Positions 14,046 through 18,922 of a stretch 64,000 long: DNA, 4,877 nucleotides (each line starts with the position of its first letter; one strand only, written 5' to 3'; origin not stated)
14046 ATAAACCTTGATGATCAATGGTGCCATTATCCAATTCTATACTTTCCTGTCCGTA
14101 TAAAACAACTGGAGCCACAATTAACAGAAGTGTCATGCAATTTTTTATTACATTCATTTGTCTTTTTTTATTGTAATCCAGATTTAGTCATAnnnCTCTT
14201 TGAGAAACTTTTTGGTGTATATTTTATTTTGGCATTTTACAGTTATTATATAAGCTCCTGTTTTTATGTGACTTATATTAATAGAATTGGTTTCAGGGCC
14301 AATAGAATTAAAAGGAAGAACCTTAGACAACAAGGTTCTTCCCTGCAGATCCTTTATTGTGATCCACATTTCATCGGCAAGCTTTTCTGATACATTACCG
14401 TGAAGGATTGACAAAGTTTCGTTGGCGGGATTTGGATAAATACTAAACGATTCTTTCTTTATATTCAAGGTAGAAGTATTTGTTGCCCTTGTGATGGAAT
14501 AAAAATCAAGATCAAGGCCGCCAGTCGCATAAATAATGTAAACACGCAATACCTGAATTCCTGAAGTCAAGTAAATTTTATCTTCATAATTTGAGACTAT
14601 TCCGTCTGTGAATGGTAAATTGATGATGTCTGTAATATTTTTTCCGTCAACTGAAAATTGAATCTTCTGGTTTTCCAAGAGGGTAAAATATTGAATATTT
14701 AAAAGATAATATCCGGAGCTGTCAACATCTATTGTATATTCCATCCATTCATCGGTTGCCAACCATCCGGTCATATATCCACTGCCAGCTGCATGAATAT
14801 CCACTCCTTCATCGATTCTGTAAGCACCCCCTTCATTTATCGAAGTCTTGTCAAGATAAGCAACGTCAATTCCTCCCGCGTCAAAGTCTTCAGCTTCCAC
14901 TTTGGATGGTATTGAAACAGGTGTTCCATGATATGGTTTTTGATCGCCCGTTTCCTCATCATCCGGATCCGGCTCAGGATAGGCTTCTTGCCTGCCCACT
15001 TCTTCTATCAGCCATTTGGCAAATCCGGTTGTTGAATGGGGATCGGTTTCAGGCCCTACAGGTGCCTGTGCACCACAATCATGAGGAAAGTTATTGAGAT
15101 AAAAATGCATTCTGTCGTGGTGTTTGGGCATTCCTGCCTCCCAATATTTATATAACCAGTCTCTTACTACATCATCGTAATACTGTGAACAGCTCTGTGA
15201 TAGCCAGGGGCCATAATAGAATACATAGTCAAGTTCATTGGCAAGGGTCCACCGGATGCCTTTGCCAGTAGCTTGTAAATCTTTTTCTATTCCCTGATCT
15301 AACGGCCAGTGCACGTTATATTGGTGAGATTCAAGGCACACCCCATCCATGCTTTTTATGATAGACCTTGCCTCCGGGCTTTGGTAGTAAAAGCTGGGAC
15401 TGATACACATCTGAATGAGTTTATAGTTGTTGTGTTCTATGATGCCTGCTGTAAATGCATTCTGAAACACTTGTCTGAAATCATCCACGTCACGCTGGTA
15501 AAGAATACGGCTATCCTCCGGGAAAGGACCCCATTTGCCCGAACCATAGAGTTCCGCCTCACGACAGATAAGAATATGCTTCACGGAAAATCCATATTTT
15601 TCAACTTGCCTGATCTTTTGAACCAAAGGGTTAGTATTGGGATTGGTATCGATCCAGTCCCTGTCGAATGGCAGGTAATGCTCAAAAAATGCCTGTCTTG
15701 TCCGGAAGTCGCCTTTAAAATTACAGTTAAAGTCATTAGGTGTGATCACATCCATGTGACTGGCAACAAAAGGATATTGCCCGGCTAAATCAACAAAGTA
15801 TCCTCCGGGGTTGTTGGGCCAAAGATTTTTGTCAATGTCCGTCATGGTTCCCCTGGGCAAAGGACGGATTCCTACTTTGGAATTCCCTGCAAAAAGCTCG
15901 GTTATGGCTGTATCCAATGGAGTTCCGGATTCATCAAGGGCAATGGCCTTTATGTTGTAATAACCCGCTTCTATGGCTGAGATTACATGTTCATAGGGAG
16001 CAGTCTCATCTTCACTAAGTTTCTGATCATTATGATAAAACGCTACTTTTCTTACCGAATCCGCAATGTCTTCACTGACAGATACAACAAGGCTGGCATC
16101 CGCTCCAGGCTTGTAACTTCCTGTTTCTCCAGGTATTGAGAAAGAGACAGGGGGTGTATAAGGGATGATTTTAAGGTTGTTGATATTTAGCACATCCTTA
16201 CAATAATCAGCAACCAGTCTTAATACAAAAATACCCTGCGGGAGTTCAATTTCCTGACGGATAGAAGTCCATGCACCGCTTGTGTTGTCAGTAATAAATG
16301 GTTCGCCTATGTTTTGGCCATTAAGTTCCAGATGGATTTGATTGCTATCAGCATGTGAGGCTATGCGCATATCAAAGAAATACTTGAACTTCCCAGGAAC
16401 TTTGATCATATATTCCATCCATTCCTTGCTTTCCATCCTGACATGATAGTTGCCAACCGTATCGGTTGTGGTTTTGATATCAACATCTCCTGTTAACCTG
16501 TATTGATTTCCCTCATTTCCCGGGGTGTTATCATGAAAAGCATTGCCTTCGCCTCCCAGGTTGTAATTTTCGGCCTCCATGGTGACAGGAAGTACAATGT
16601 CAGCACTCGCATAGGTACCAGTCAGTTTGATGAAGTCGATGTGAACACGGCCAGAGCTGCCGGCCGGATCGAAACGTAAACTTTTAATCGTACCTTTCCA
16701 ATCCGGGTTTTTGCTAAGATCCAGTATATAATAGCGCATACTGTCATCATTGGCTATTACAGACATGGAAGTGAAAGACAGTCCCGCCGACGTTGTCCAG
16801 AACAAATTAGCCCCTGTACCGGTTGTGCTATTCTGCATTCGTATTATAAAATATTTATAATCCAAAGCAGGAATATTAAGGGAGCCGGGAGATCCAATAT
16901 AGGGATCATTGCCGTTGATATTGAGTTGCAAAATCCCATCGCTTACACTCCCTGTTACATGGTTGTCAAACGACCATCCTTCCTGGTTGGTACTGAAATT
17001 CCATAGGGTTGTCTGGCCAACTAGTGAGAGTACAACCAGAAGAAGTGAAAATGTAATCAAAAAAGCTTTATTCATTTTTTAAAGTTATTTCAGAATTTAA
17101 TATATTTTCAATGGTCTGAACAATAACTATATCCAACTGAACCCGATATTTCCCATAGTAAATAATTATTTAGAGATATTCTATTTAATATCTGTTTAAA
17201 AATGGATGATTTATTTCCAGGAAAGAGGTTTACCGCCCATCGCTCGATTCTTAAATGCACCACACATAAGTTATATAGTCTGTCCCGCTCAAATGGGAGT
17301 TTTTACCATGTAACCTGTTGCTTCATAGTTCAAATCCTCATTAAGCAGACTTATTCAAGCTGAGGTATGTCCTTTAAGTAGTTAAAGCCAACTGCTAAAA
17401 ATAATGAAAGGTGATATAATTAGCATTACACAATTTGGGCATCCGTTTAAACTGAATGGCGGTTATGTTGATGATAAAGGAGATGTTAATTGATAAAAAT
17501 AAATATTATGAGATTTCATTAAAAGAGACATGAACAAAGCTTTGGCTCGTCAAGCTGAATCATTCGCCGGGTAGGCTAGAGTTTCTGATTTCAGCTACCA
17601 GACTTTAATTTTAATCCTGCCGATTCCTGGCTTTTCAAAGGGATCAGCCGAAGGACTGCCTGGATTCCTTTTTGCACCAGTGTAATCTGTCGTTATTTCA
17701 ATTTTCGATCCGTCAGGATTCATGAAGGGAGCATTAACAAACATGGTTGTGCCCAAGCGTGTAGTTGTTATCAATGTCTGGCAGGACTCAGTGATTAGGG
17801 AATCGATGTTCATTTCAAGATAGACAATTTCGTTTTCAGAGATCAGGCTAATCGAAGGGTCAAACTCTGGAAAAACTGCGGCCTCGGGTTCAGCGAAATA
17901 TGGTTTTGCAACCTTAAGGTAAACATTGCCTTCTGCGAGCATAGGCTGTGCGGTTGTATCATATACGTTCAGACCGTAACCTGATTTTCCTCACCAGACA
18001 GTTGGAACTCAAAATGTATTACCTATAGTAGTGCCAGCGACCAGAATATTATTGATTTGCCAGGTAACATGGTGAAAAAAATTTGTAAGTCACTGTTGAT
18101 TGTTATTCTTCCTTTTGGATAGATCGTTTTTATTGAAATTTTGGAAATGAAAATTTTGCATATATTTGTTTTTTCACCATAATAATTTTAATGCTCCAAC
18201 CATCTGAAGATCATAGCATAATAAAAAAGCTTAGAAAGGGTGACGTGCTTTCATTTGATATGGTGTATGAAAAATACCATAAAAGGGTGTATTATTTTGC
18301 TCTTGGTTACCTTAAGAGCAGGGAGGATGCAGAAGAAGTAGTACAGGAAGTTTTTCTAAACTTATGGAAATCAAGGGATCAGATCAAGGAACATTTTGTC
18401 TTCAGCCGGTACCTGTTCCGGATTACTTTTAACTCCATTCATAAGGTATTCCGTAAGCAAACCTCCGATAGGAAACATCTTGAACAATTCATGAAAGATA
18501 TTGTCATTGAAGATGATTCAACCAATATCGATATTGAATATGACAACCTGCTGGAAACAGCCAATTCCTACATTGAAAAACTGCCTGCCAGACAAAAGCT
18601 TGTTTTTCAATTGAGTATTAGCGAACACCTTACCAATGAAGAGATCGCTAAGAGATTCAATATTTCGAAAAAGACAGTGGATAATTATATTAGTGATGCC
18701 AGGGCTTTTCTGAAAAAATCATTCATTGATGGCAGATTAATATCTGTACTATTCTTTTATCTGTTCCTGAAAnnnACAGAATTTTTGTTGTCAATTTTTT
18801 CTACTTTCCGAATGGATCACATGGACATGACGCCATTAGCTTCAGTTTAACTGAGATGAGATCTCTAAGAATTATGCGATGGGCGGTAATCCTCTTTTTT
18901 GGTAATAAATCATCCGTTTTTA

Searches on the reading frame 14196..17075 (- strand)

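Call 24: search_protein_families(library=pfam, proteins=[window:14196-17075:-], max_evalue=0.0001)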
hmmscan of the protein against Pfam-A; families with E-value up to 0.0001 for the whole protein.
window:14196-17075:- (960 aa): 5 families
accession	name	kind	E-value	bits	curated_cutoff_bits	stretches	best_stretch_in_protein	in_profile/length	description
PF18099.7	CBM_35_2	-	5.9e-14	52.5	23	1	758-860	5-111/112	Carbohydrate binding module (family 35)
PF03422.21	CBM_6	-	1.8e-13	51.3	28.9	2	191-303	4-123/125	Carbohydrate binding module (family 6)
PF18962.6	Por_Secre_tail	-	4.7e-11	43.3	27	1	879-957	1-73/75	Secretion system C-terminal sorting domain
PF17957.7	Big_7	-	2.2e-07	31.9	24.1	1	308-377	1-70/70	Bacterial Ig domain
PF20620.4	DUF6805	-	7.3e-06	26.8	27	0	764-817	31-84/133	Family of unknown function (DUF6805)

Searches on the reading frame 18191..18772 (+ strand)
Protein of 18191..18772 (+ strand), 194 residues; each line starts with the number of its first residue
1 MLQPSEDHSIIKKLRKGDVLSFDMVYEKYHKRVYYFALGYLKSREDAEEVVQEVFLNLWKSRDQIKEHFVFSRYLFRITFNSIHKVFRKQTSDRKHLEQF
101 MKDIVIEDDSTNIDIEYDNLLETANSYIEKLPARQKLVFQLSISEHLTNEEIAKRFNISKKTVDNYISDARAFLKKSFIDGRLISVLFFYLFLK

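Call 24: search_protein_families(library=pfam, proteins=[window:18191-18772:+], max_evalue=0.0001)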
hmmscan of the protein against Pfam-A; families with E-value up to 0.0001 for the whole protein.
window:18191-18772:+ (194 aa): 6 families
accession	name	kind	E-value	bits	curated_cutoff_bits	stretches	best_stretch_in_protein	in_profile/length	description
PF04542.20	Sigma70_r2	-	5.7e-15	55.3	24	1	26-91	2-69/71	Sigma-70 region 2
PF08281.18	Sigma70_r4_2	-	8.3e-12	45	25.7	1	127-174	7-54/54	Sigma-70, region 4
PF04545.22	Sigma70_r4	-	9.7e-08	31.9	24.1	1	128-175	2-49/50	Sigma-70, region 4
PF00196.25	GerE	-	6.9e-06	26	23.5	1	131-169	3-40/57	Bacterial regulatory proteins, luxR family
PF08279.18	HTH_11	-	3.1e-05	24.2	25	1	135-173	3-42/55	HTH domain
PF07638.17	Sigma70_ECF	-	3.2e-05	24.3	21.1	1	10-176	7-181/185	ECF sigma factor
